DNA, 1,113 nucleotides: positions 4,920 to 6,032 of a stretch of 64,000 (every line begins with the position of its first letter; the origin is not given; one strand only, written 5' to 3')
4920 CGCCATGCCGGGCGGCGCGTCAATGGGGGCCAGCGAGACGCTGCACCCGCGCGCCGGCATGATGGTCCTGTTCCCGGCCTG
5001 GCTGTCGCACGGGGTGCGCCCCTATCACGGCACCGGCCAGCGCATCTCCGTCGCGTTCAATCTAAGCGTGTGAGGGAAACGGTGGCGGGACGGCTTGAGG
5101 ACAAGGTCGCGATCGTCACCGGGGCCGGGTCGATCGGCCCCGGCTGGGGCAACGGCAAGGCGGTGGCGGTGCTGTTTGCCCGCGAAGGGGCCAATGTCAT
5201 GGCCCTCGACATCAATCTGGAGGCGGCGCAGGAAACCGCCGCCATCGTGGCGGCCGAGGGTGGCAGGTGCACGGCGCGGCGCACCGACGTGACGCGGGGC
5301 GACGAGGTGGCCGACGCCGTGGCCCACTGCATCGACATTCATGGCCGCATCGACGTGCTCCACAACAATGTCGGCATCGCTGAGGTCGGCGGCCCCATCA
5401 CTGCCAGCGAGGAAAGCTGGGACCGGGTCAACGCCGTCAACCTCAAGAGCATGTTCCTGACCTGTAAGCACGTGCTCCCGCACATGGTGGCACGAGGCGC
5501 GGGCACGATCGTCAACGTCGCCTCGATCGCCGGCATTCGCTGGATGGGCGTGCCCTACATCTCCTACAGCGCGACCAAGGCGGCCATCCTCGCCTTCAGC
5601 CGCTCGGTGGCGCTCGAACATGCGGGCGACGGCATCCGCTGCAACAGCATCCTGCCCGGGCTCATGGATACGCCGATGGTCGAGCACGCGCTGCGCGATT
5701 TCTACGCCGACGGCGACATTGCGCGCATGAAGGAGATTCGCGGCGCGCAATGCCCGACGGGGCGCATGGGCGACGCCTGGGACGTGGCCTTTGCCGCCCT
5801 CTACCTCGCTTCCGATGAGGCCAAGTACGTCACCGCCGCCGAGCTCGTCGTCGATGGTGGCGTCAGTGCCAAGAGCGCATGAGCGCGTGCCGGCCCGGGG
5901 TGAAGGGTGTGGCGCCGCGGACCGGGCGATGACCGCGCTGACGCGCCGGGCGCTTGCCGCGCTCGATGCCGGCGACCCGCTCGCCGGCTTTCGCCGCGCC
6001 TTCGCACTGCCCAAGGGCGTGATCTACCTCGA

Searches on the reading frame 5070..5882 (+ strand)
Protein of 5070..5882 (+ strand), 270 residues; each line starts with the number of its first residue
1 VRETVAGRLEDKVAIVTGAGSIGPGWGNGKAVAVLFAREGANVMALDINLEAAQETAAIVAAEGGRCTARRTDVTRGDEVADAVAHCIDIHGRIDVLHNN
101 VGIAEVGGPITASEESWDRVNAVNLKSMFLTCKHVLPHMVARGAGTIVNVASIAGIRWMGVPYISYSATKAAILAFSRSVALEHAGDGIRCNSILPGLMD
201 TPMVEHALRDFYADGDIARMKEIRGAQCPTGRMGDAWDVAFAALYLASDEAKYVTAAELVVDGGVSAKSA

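Call 4: search_protein_families(library=pfam, proteins=[window:5070-5882:+], max_evalue=0.01)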
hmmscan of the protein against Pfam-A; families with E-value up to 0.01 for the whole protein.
window:5070-5882:+ (270 aa): 3 families
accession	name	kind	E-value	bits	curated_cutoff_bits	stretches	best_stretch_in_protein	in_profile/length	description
PF13561.12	adh_short_C2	-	7.9e-56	189.7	27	1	29-266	9-236/236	Enoyl-(Acyl carrier protein) reductase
PF00106.31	adh_short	-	4.5e-49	167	26.6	1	12-206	1-189/195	short chain dehydrogenase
PF23441.1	SDR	-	3.3e-05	23.8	27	1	123-265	121-255/258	SDR-like rossmann domain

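Call 7: find_encoding_contigs(protein=window:5070-5882:+, flank=10000, max_places=10)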
Protein window:5070-5882:+ (270 aa): no gene with exactly this product is on record in the collection.

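Call 26: search_protein_families(library=ncbifam, proteins=[window:5070-5882:+], max_evalue=0.00001)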
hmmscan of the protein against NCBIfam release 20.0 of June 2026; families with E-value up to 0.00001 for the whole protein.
window:5070-5882:+ (270 aa): 207 families (the best 25 are shown)
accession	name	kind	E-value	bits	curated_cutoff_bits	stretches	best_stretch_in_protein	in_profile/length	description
NF004791.0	PRK06138.1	equivalog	7.3e-65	218.7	312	1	8-267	2-251/252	SDR family oxidoreductase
NF005559.1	PRK07231.1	subfamily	3.8e-62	210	215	1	8-266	1-248/249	glucose 1-dehydrogenase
NF004818.0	PRK06172.1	equivalog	1.8e-59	201.2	336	1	8-267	4-252/253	SDR family oxidoreductase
NF005473.0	PRK07069.1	equivalog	6.7e-59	199.6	339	1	4-267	3-261/262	SDR family oxidoreductase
NF005469.0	PRK07063.1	equivalog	6.1e-58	196.4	306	1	6-267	2-256/260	SDR family oxidoreductase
NF052558.1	MBtsdlDhBudC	equivalog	2.7e-55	187.6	270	1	10-269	2-245/250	meso-2,3-butanediol dehydrogenase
NF004198.0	PRK05653.1-3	equivalog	4e-53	180.4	296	1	8-265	4-246/248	3-oxoacyl-ACP reductase FabG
NF005472.0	PRK07067.1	equivalog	4.9e-53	180.3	338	1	8-264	3-253/257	L-iditol 2-dehydrogenase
TIGR03971.1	SDR_subfam_1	subfamily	7.1e-53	179.7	300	1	9-267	1-270/271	mycofactocin-coupled SDR family oxidoreductase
NF004713.0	PRK06057.1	equivalog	1.5e-52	178.6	404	1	5-268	3-252/257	3-oxoacyl-ACP reductase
NF009093.0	PRK12429.1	subfamily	3.3e-52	177.3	258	1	9-267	3-258/259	3-hydroxybutyrate dehydrogenase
TIGR01963.1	PHB_DH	subfamily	3.6e-52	177.2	307.05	1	12-267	2-254/255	3-hydroxybutyrate dehydrogenase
NF004203.0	PRK05653.2-4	subfamily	4.2e-52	177.1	313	1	8-266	3-257/260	3-oxoacyl-ACP reductase FabG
NF006366.0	PRK08589.1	equivalog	1.1e-51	175.7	386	1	7-267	2-254/272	SDR family oxidoreductase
NF009468.0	PRK12826.1-4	equivalog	1e-49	169.5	318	1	8-264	4-246/256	SDR family oxidoreductase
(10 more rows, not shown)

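Call 32: find_related_loci(query=window:5070-5882:+, collection=metagenome_contigs, flank=8000)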
Query window:5070-5882:+ (270 aa) in metagenome_contigs; peptide patterns used: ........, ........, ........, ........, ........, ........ (x = any residue, [..] = any of these).
600 stretches matched a pattern (row limit reached: there are more); 589 encode a relative of the query (tblastn E <= 1e-3); the best 80 are kept; 80 distinct loci.
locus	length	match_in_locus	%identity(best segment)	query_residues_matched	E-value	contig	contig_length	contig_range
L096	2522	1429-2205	73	8-266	3e-133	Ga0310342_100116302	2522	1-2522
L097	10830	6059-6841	67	8-268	1e-121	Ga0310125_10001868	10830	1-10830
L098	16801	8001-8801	66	2-268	8e-122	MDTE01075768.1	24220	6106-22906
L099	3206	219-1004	66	8-269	2e-123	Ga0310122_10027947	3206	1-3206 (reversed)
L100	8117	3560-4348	63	8-270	1e-118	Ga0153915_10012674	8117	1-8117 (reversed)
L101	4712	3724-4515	66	5-268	9e-119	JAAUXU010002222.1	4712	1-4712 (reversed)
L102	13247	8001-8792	65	5-268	1e-117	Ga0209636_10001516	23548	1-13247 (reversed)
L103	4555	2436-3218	65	8-268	1e-117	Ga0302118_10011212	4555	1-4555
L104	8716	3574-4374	66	2-268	9e-117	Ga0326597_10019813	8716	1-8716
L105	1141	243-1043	67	2-268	8e-128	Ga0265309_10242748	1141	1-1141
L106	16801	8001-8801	65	2-269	1e-116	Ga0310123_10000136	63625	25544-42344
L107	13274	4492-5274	63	8-268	2e-116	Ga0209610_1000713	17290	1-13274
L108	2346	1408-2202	68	4-268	5e-122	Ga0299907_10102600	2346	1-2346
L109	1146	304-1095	67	3-266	6e-126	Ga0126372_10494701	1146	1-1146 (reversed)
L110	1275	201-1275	64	8-268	4e-125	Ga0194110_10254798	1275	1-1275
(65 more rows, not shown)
